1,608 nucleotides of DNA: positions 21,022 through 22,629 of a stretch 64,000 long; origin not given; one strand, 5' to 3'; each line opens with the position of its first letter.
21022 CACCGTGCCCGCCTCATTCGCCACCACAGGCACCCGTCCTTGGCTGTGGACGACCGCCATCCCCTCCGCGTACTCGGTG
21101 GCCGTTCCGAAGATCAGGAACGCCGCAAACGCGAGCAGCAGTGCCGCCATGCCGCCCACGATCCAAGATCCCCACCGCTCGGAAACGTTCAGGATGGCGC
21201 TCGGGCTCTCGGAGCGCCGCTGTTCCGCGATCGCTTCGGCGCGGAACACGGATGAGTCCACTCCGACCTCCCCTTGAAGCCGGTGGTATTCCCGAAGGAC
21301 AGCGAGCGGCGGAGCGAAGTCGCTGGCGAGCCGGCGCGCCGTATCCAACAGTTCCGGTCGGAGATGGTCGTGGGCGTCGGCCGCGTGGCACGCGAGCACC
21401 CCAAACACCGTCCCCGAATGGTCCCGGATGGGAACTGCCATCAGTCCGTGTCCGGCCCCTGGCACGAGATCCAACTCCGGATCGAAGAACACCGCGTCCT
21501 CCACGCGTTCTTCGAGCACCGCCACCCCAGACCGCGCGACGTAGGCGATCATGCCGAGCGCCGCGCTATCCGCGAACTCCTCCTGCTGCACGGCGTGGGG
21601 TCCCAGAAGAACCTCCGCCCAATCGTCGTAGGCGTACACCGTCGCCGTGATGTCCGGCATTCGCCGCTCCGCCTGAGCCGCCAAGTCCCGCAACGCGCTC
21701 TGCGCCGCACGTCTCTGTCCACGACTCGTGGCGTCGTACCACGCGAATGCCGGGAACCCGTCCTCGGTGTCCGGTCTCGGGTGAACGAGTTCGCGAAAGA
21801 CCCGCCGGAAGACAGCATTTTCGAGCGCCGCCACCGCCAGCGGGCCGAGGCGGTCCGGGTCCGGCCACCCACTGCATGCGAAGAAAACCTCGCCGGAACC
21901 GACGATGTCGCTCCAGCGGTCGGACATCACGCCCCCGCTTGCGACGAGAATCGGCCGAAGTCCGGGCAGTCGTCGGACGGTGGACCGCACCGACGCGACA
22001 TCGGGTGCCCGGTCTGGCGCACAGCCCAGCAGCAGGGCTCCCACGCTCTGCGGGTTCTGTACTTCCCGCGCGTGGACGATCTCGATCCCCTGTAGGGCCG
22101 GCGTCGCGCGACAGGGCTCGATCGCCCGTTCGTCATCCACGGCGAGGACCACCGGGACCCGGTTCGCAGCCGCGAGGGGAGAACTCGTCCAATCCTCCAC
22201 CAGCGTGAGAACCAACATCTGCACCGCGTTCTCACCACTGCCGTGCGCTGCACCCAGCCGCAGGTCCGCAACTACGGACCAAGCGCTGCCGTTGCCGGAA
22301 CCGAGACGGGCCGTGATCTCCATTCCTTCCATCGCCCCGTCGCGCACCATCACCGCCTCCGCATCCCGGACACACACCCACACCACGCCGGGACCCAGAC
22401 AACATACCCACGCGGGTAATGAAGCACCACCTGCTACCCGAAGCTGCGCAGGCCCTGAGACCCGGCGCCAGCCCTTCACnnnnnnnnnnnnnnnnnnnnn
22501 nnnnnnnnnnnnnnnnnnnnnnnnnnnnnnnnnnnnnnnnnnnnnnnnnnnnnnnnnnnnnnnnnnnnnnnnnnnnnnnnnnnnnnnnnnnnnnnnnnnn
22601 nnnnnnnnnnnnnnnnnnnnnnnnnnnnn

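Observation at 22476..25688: Export module with two different periplasmic adaptors but no outer-membrane channel or LanP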

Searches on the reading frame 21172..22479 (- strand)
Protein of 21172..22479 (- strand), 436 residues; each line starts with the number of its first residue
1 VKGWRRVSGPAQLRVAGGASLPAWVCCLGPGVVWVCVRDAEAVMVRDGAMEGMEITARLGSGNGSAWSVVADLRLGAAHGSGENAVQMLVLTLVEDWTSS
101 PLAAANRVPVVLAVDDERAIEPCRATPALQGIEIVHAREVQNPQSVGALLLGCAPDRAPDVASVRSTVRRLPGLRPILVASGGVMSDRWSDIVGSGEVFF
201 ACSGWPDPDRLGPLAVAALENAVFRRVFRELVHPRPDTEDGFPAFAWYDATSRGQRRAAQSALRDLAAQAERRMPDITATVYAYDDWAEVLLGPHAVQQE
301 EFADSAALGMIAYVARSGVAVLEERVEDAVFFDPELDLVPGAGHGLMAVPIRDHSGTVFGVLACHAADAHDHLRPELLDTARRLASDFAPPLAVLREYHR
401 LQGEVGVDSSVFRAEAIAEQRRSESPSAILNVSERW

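Call 56: search_protein_representatives(protein=window:21172-22479:-)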
Query: 436 residues. Proteins with E-value up to 0.001 (for the whole library): 17; up to 1e-10: 2; up to 1e-30: 2. The best 17 are listed.
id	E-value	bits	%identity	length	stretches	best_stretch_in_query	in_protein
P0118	1.0e-119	416.9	54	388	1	5-379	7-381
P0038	3.5e-103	362.4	49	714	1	3-436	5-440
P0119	2.1e-07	46.9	58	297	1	232-282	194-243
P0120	2.1e-07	46.8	28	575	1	141-436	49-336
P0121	2.4e-06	43.4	28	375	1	122-431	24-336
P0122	2.7e-06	43.2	30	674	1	192-417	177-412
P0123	5.5e-06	42.2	29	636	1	113-436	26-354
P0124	9.7e-06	41.3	27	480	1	175-436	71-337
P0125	1.0e-05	41.3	28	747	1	144-423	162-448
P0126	1.0e-05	41.3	33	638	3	310-364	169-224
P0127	8.1e-05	38.3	31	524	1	258-405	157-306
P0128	3.5e-04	36.2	27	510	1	174-436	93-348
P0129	4.3e-04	35.9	26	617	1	144-372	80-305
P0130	6.6e-04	35.3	27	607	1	138-367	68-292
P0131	7.2e-04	35.2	30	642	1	141-422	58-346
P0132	7.4e-04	35.2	29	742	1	146-436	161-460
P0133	7.7e-04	35.1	27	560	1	136-436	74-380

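Call 57: search_protein_families(library=pfam, proteins=[P0120, P0122, P0123, P0125, P0126, P0129, P0131, P0132, P0133, P0124], max_evalue=0.001)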
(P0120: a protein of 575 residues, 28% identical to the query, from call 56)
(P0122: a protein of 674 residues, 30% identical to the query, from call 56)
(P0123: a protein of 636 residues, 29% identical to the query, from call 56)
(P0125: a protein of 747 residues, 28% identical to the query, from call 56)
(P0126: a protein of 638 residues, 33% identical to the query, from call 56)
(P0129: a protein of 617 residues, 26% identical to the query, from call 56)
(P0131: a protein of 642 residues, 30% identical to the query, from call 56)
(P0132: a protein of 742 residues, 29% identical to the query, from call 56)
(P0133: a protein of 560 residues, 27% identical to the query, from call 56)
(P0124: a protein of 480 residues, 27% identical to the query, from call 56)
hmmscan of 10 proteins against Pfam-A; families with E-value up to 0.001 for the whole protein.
P0120 (575 aa): 4 families
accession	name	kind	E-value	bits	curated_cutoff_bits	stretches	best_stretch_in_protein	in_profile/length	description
PF13437.12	HlyD_3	-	1.1e-14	55.5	22.2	1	422-487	2-67/106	HlyD family secretion protein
PF16576.10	HlyD_D23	-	1.6e-10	41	30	1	421-499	110-187/214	Barrel-sandwich domain of CusB or HlyD membrane-fusion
PF13185.12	GAF_2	-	1.2e-05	26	28.6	1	158-281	9-128/136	GAF domain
PF00364.28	Biotin_lipoyl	-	0.00013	22.2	22.1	0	419-450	42-73/73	Biotin-requiring enzyme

P0122 (674 aa): 5 families
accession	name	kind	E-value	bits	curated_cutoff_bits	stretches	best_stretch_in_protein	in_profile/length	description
PF13437.12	HlyD_3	-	1.1e-12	49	22.2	1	518-595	2-79/106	HlyD family secretion protein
PF13185.12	GAF_2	-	9e-12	45.8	28.6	1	245-378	2-132/136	GAF domain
PF01590.32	GAF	-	1e-09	39.5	22.4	1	247-378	2-130/133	GAF domain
PF00364.28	Biotin_lipoyl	-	7.3e-05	23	22.1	0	472-501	43-72/73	Biotin-requiring enzyme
PF13533.13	Biotin_lipoyl_2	-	0.00025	21.3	29.8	0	518-544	3-29/32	Biotin-lipoyl like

P0123 (636 aa): 6 families
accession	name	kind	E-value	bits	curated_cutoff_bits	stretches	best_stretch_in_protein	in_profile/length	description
PF13185.12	GAF_2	-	2.5e-11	44.4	28.6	1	170-302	2-132/136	GAF domain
PF01590.32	GAF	-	1.9e-10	41.8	22.4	1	171-302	1-130/133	GAF domain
PF13437.12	HlyD_3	-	3.8e-08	34.5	22.2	1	479-557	2-80/106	HlyD family secretion protein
PF13533.13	Biotin_lipoyl_2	-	2e-07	31.1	29.8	1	400-423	7-30/32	Biotin-lipoyl like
PF16576.10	HlyD_D23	-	4.6e-06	26.5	30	0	475-539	107-170/214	Barrel-sandwich domain of CusB or HlyD membrane-fusion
PF00364.28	Biotin_lipoyl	-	7.3e-05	23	22.1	0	395-423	44-72/73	Biotin-requiring enzyme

P0125 (747 aa): 5 families
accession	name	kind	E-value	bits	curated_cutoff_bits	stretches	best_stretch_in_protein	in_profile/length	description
PF07238.19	PilZ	-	1.1e-07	32.6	22.5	1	21-116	11-100/102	PilZ domain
PF13533.13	Biotin_lipoyl_2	-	2.2e-05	24.6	29.8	0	503-524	2-23/32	Biotin-lipoyl like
PF13437.12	HlyD_3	-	5.9e-05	24.2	22.2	0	503-558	1-52/106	HlyD family secretion protein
PF00364.28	Biotin_lipoyl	-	0.00013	22.2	22.1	0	502-531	43-72/73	Biotin-requiring enzyme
PF16576.10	HlyD_D23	-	0.00031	20.5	30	0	498-534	105-141/214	Barrel-sandwich domain of CusB or HlyD membrane-fusion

P0126 (638 aa): 4 families
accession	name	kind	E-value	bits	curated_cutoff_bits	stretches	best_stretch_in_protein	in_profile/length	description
PF01590.32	GAF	-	4.3e-48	163.7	22.4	3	282-411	1-127/133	GAF domain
PF13185.12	GAF_2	-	3e-33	115.4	28.6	3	119-254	3-136/136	GAF domain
PF13492.12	GAF_3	-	2.9e-09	37.9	27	1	447-583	2-129/129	GAF domain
PF09884.15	DUF2111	-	3.5e-05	24.2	27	0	363-389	54-80/83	Uncharacterized protein conserved in archaea (DUF2111)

P0129 (617 aa): 5 families
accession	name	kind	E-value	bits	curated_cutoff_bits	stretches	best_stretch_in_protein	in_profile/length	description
PF13185.12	GAF_2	-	4.3e-12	46.8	28.6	1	193-327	4-136/136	GAF domain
PF13437.12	HlyD_3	-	1.6e-10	42.1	22.2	1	464-540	4-80/106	HlyD family secretion protein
PF01590.32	GAF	-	1.2e-09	39.2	22.4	1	203-326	12-133/133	GAF domain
PF13492.12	GAF_3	-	0.00015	22.6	27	1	264-327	66-128/129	GAF domain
PF00364.28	Biotin_lipoyl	-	0.0002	21.5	22.1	0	426-489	15-72/73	Biotin-requiring enzyme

P0131 (642 aa): 7 families
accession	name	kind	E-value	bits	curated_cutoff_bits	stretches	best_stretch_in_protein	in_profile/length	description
PF01590.32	GAF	-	7e-15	56.2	22.4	1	176-309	1-131/133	GAF domain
PF13185.12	GAF_2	-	4.7e-12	46.7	28.6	1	176-308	3-132/136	GAF domain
PF13437.12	HlyD_3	-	3.9e-10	40.8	22.2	1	487-572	2-87/106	HlyD family secretion protein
PF13492.12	GAF_3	-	6.2e-06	27.1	27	1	176-309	1-125/129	GAF domain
PF13533.13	Biotin_lipoyl_2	-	5.9e-05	23.2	29.8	0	404-431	3-30/32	Biotin-lipoyl like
PF00364.28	Biotin_lipoyl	-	0.00011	22.4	22.1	0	403-431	44-72/73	Biotin-requiring enzyme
PF16576.10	HlyD_D23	-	0.00069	19.4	30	0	405-561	23-184/214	Barrel-sandwich domain of CusB or HlyD membrane-fusion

P0132 (742 aa): 7 families
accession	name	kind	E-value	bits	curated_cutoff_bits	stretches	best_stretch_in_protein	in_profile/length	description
PF13185.12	GAF_2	-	1.4e-13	51.6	28.6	1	272-407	2-134/136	GAF domain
PF01590.32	GAF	-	3.7e-13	50.6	22.4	1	280-406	8-131/133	GAF domain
PF13437.12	HlyD_3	-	4.3e-09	37.5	22.2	1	584-649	1-67/106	HlyD family secretion protein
PF16576.10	HlyD_D23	-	4e-07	30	30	1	500-613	20-139/214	Barrel-sandwich domain of CusB or HlyD membrane-fusion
PF00364.28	Biotin_lipoyl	-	1.3e-06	28.5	22.1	0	585-612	45-72/73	Biotin-requiring enzyme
PF13533.13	Biotin_lipoyl_2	-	1.1e-05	25.6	29.8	0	584-612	2-30/32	Biotin-lipoyl like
PF13492.12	GAF_3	-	2.7e-05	25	27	1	281-406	9-125/129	GAF domain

P0133 (560 aa): 0 families

P0124 (480 aa): 0 families

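Call 58: find_encoding_contigs(protein=P0132, flank=8000, max_places=2)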
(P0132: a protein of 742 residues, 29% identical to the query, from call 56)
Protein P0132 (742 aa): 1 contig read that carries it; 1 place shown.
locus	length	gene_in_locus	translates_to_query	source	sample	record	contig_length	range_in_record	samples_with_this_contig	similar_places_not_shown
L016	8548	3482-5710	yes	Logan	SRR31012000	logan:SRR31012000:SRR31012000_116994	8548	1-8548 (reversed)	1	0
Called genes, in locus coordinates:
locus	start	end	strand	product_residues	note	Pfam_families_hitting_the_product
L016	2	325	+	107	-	?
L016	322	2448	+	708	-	PF12450:vWF_A, PF00092:VWA, PF13519:VWA_2, PF12034:YfbK_C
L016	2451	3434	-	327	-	PF25919:BSH_CusB (faint), PF25917:BSH_RND, PF25973:BSH_CzcB (weak)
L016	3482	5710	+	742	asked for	PF01590:GAF, PF13185:GAF_2, PF00364:Biotin_lipoyl (faint), PF25919:BSH_CusB, PF25973:BSH_CzcB (weak), PF26077:BSH_Fcp1 (weak)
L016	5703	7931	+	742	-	PF03412:Peptidase_C39, PF00664:ABC_membrane, PF00005:ABC_tran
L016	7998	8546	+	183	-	?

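Call 59: find_encoding_contigs(protein=P0125, flank=8000, max_places=2)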
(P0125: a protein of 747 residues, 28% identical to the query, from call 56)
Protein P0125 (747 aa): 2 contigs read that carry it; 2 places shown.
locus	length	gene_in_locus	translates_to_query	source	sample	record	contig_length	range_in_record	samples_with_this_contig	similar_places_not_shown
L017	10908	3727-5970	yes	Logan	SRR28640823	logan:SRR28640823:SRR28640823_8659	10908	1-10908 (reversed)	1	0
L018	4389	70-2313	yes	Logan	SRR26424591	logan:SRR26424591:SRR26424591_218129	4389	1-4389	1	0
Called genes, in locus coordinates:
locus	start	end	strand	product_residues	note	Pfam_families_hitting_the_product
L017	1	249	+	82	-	?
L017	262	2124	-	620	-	PF04885:Stig1 (faint)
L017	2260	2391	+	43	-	-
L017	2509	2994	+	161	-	-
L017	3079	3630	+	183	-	PF03602:Cons_hypoth95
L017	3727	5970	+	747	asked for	PF07238:PilZ (weak), PF25973:BSH_CzcB (weak)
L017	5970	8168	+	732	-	PF03412:Peptidase_C39, PF00664:ABC_membrane, PF00005:ABC_tran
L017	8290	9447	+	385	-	PF13173:AAA_14, PF13635:DUF4143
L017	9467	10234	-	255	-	PF04116:FA_hydroxylase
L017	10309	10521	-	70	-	-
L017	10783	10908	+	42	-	?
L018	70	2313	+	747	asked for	PF07238:PilZ (weak), PF25973:BSH_CzcB (weak)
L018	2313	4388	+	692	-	?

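Call 64: find_encoding_contigs(protein=P0123, flank=9000, max_places=2)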
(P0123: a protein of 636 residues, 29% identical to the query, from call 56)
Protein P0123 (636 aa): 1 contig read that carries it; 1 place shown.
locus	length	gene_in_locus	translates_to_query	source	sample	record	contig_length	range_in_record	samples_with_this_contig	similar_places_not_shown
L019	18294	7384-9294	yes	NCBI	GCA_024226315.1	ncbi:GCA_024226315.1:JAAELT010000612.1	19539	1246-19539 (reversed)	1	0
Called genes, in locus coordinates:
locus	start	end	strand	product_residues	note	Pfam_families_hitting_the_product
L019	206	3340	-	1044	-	PF20703:nSTAND1, PF24807:WD40_CDC20-Fz, PF24814:WD40_Prp19, PF25175:Beta-prop_WDR5, PF23414:Beta-prop_EML_2, PF24817:WD40_WDHD1_1st, PF25173:Beta-prop_WDR3_1st, PF25391:WD40_Gbeta, +41 more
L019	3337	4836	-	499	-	PF13676:TIR_2 (weak), PF13271:DUF4062 (weak)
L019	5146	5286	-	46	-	-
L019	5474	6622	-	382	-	-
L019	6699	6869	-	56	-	-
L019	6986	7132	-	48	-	-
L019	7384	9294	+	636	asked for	PF25919:BSH_CusB (faint), PF01590:GAF, PF13185:GAF_2, PF25973:BSH_CzcB (weak)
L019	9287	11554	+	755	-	PF03412:Peptidase_C39, PF00664:ABC_membrane, PF00005:ABC_tran, PF02463:SMC_N (faint)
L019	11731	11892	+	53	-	-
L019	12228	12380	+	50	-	-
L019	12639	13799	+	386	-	-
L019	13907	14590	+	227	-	PF00596:Aldolase_II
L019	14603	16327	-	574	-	-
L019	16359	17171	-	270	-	-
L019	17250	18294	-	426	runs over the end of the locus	PF03562:MltA, PF06725:3D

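Call 65: find_encoding_contigs(protein=P0131, flank=9000, max_places=2)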
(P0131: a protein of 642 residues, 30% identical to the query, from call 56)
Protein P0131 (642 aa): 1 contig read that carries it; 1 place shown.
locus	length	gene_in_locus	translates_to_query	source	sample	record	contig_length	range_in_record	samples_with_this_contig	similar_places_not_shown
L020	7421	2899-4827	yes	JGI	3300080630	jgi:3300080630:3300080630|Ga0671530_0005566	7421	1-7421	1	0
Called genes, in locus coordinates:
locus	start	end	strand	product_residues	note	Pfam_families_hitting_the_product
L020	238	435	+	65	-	-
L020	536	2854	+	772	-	PF13181:TPR_8 (faint), PF13424:TPR_12 (faint)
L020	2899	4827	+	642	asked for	PF01590:GAF, PF13185:GAF_2, PF25919:BSH_CusB (faint), PF25973:BSH_CzcB (weak), PF26077:BSH_Fcp1 (faint)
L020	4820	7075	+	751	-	PF03412:Peptidase_C39, PF00664:ABC_membrane, PF00005:ABC_tran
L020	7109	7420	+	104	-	?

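Call 66: find_encoding_contigs(protein=P0122, flank=9000, max_places=2)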
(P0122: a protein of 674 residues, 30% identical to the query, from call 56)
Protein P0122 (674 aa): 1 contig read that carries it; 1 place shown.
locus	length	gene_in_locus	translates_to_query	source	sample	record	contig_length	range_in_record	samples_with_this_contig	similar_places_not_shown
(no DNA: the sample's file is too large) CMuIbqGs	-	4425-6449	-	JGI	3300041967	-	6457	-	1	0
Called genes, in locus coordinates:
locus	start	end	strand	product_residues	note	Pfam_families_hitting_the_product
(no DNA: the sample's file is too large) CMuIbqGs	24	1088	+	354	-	-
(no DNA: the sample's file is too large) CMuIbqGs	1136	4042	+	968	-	-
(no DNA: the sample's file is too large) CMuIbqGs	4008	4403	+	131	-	PF14028:Lant_dehydr_C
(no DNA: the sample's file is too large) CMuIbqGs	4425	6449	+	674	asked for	PF01590:GAF, PF13185:GAF_2, PF25919:BSH_CusB (faint)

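Call 88: search_protein_families(library=pfam, alignment_id=A5, max_evalue=0.00001)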
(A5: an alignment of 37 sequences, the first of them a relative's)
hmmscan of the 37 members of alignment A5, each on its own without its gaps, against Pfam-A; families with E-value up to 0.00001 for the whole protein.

A. member 1, L017:8290-9447:+ (385 aa): 2 families
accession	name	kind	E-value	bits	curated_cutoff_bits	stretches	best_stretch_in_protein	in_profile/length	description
PF13635.12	DUF4143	-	5.6e-31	107.9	28.1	1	180-332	8-159/160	Domain of unknown function (DUF4143)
PF13173.12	AAA_14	-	7.1e-20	71.8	27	1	12-132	3-127/129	AAA domain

B. families by the number of members that match (of 37 scanned): 24 families
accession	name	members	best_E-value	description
PF04055.27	Radical_SAM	5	8.6e-24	Radical SAM superfamily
PF00919.26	UPF0004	3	5.5e-27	Uncharacterized protein family UPF0004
PF18693.7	TRAM_2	3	1.6e-15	TRAM domain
PF13304.12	AAA_21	2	2.6e-34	AAA domain, putative AbiEii toxin, Type IV TA system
PF02518.31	HATPase_c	2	5.8e-29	Histidine kinase-, DNA gyrase B-, and HSP90-like ATPase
PF13175.12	AAA_15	2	1.9e-21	AAA ATPase domain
PF00512.31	HisKA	2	3.6e-18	His Kinase A (phospho-acceptor) domain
PF13476.12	AAA_23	2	2.9e-07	AAA domain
PF05684.17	DUF819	1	2.3e-81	Protein of unknown function (DUF819)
PF13738.12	Pyr_redox_3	1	2.1e-47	Pyridine nucleotide-disulphide oxidoreductase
PF00557.29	Peptidase_M24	1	3.5e-44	Metallopeptidase family M24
PF00264.25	Tyrosinase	1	5.4e-31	Common central domain of tyrosinase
PF13635.12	DUF4143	1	5.6e-31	Domain of unknown function (DUF4143)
PF13173.12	AAA_14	1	7.1e-20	AAA domain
PF02310.24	B12-binding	1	7.8e-17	B12 binding domain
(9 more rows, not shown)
